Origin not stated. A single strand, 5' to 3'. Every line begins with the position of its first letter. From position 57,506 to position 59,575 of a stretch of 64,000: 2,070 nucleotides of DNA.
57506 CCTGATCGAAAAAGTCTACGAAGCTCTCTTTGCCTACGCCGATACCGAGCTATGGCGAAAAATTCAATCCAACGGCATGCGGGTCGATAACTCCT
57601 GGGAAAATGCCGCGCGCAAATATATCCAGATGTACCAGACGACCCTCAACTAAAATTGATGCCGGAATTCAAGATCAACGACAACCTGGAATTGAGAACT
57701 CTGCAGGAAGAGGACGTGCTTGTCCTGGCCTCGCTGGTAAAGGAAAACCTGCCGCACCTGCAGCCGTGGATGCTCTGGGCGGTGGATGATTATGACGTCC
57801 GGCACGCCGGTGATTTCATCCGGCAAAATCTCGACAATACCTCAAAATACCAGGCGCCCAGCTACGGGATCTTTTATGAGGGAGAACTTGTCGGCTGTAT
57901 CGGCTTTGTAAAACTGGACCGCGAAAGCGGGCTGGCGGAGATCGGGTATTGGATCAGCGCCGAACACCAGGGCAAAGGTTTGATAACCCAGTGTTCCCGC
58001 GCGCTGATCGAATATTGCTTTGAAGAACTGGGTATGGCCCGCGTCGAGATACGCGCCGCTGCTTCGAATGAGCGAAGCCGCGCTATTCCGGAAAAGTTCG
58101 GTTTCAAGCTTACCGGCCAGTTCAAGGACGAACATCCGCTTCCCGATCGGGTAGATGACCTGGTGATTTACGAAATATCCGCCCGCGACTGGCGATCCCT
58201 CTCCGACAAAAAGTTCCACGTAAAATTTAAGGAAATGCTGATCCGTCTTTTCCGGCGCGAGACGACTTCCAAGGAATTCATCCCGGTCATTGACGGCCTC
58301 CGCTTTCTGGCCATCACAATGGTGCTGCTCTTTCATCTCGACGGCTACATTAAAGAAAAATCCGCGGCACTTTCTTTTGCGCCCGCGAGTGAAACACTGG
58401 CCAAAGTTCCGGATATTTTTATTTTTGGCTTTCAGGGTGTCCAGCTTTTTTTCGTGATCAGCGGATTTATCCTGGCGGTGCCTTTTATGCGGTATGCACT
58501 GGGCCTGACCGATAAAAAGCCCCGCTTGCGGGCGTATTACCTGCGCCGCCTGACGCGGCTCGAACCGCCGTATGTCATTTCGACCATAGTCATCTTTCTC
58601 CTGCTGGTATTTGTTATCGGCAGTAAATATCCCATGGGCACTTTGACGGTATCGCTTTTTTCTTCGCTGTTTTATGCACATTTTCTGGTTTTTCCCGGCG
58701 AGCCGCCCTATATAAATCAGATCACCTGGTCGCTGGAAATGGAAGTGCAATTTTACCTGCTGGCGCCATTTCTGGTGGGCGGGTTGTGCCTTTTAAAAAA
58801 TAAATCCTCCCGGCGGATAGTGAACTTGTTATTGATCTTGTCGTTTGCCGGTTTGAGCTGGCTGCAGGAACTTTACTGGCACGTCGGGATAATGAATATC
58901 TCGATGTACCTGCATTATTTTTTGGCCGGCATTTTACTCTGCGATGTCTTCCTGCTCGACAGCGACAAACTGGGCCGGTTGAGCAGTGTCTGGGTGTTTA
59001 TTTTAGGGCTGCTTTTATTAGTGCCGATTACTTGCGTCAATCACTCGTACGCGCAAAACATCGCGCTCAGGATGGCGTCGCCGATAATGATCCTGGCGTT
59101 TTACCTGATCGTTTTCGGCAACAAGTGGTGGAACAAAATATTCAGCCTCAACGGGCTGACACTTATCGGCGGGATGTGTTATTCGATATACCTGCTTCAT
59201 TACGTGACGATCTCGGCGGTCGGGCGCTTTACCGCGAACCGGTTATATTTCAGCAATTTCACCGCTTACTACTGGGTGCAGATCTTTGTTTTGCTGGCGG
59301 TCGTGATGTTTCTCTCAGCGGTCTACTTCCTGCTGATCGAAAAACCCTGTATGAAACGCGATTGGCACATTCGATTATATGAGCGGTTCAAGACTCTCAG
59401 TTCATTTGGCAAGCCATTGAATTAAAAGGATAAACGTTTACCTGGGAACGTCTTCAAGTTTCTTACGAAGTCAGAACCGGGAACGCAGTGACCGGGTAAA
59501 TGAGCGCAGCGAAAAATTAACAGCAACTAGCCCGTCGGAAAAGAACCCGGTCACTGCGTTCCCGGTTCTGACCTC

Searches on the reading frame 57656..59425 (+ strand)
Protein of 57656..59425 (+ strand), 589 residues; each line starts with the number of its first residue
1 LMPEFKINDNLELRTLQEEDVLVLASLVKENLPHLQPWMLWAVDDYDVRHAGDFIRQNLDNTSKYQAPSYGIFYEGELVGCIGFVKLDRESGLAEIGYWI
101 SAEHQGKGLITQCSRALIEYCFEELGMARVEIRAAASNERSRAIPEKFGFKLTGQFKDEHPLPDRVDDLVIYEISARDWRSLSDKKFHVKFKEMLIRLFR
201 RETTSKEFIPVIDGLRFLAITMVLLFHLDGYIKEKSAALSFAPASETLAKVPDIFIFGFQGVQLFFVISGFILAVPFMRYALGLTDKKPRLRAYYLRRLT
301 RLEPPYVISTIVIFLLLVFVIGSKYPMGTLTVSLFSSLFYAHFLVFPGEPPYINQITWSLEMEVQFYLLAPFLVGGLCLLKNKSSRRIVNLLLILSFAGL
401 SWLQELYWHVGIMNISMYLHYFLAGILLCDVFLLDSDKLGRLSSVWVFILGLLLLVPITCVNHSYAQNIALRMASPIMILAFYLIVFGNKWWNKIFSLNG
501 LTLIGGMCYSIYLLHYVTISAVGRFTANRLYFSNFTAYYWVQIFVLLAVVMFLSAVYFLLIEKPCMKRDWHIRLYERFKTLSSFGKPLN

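Call 3: search_protein_families(library=pfam, proteins=[window:57656-59425:+], max_evalue=0.01)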
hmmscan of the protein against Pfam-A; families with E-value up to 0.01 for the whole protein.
window:57656-59425:+ (589 aa): 7 families
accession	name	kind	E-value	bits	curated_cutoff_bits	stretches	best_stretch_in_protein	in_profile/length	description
PF01757.29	Acyl_transf_3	-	1.9e-33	116.4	31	1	212-555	4-322/326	Acyltransferase domain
PF13302.13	Acetyltransf_3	-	1.8e-23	84.2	25.4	1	11-151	2-138/138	Acetyltransferase (GNAT) domain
PF00583.31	Acetyltransf_1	-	1.7e-14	54.5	20.7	1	44-150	10-116/116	Acetyltransferase (GNAT) family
PF13420.13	Acetyltransf_4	-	3e-09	37.5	24.3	1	13-158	1-142/155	Acetyltransferase (GNAT) domain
PF12746.13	GNAT_acetyltran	-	5.1e-05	23.5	26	1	62-156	150-240/243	GNAT acetyltransferase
PF13523.12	Acetyltransf_8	-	0.00012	22.2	27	1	102-156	89-143/145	Acetyltransferase (GNAT) domain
PF13508.13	Acetyltransf_7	-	0.0006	20.6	27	1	74-151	10-83/84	Acetyltransferase (GNAT) domain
